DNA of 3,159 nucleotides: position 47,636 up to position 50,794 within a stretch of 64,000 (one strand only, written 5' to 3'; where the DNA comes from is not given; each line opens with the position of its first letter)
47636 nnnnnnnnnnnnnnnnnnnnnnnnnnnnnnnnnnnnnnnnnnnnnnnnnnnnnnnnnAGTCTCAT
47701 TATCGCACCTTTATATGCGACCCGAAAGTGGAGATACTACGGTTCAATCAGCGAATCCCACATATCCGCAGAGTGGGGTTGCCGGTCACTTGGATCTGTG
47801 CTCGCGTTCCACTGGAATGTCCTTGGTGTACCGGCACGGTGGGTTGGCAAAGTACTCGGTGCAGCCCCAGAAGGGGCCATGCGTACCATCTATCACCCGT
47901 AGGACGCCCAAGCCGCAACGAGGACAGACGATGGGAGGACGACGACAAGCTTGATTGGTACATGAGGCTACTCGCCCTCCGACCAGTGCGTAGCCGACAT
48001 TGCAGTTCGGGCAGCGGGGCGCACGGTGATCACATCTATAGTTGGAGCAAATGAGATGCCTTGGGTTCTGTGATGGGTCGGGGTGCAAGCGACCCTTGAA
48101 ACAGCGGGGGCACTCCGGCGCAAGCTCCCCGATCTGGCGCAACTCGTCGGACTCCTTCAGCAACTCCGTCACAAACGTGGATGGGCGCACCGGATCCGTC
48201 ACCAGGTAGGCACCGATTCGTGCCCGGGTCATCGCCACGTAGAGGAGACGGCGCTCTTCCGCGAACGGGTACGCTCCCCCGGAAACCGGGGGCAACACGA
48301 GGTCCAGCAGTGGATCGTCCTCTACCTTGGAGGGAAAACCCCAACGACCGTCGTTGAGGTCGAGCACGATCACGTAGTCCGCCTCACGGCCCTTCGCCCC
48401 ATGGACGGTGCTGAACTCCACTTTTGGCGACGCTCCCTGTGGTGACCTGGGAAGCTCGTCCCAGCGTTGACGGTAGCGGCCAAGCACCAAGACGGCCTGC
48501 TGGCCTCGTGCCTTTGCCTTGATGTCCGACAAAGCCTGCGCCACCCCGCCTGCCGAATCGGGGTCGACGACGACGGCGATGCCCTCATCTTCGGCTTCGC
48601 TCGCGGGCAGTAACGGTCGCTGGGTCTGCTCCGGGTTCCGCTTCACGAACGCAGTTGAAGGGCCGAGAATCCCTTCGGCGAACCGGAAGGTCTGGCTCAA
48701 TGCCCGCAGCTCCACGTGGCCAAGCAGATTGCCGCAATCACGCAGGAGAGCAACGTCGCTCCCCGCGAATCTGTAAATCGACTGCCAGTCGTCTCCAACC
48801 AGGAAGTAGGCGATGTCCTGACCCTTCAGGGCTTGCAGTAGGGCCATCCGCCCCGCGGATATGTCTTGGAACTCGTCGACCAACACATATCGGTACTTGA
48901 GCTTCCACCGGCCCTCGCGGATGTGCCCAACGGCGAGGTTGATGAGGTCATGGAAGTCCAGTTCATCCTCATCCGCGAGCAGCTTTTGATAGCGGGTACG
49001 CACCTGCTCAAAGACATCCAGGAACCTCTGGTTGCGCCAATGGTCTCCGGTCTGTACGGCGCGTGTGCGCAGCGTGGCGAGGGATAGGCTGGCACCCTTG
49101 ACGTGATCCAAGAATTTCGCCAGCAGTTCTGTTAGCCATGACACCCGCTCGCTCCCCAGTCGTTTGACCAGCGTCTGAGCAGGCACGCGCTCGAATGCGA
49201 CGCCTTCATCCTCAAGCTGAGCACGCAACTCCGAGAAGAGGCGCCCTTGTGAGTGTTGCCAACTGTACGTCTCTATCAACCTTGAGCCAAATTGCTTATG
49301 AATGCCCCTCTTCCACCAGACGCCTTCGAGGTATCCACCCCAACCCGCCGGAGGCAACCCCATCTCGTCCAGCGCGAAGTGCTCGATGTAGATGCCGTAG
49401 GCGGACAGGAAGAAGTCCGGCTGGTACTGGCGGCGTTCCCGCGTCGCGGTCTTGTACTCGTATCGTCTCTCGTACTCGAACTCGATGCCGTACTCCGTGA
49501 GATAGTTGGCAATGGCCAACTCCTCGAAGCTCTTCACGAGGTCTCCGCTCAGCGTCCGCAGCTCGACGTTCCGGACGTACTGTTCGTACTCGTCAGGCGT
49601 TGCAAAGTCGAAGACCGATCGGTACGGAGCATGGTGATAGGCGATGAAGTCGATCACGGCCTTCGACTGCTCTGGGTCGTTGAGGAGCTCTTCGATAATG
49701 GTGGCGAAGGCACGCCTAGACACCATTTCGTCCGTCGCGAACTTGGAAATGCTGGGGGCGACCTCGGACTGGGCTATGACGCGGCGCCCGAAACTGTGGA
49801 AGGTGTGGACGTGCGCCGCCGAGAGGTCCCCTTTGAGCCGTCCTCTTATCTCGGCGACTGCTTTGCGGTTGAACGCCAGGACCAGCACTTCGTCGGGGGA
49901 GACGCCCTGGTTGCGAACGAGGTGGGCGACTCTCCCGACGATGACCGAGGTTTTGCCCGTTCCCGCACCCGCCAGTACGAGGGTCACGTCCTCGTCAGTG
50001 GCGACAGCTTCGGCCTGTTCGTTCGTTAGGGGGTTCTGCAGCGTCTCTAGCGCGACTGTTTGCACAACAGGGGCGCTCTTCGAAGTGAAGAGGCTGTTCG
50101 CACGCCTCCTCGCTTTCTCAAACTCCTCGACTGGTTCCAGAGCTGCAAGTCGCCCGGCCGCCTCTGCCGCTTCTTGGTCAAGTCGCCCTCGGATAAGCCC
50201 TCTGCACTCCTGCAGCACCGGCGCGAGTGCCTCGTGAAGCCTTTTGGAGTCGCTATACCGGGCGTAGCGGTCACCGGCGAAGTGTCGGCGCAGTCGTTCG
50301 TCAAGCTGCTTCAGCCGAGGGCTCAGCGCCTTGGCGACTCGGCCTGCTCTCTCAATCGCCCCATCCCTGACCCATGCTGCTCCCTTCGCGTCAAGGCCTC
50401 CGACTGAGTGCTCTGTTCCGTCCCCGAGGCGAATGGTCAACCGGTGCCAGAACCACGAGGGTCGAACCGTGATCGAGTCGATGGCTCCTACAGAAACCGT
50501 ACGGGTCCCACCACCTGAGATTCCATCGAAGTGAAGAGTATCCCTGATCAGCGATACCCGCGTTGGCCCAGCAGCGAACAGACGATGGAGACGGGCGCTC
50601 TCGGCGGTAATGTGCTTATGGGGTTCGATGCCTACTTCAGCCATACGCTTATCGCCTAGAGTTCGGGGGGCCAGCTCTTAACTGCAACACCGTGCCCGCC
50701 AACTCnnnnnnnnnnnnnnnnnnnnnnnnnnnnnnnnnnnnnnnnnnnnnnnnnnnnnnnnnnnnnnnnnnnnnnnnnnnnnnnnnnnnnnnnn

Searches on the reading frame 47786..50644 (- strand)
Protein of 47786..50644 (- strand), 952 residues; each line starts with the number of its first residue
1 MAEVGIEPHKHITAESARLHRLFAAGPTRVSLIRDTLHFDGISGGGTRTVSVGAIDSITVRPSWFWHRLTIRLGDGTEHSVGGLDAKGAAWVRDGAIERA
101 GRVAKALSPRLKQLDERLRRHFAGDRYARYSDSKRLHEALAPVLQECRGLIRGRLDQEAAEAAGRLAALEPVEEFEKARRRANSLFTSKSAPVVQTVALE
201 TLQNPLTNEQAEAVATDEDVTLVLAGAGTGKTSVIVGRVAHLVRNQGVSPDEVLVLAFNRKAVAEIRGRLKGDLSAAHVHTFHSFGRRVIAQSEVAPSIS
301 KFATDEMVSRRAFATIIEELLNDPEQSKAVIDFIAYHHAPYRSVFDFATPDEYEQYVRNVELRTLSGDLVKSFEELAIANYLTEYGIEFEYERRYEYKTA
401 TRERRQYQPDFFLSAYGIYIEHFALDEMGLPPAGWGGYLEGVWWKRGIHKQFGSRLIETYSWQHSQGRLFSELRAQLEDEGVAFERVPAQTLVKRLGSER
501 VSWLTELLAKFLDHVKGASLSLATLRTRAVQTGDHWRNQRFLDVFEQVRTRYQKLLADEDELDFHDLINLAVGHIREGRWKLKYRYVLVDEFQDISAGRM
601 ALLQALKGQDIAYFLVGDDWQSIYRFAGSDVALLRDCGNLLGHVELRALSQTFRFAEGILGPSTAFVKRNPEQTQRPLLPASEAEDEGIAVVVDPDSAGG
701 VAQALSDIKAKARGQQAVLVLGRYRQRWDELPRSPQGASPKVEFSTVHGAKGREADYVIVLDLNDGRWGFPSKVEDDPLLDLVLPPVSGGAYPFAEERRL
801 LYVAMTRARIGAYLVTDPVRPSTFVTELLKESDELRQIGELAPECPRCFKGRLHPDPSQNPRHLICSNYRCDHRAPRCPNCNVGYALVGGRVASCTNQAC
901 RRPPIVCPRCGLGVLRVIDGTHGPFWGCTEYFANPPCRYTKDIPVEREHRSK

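Call 67: search_protein_families(library=pfam, proteins=[window:47786-50644:-], max_evalue=0.00001)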
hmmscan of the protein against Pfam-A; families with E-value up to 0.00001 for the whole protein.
window:47786-50644:- (952 aa): 6 families
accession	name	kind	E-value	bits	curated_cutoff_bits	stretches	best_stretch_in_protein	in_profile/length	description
PF00580.27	UvrD-helicase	-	4.7e-46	158.1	23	1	206-634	1-263/271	UvrD/REP helicase N-terminal domain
PF13245.12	AAA_19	-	2e-23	83.5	25.1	1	210-626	1-133/134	AAA domain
PF13361.12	UvrD_C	-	7.3e-13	49.1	25.6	1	740-809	285-340/350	UvrD-like helicase C-terminal domain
PF13538.12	UvrD_C_2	-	4.6e-11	42.8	27.4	0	786-815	23-52/52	UvrD-like helicase C-terminal domain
PF13604.12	AAA_30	-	7.8e-08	32.7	27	0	206-306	2-96/191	AAA domain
PF13087.12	AAA_12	-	8.8e-07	29.1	27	1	692-816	86-192/195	AAA domain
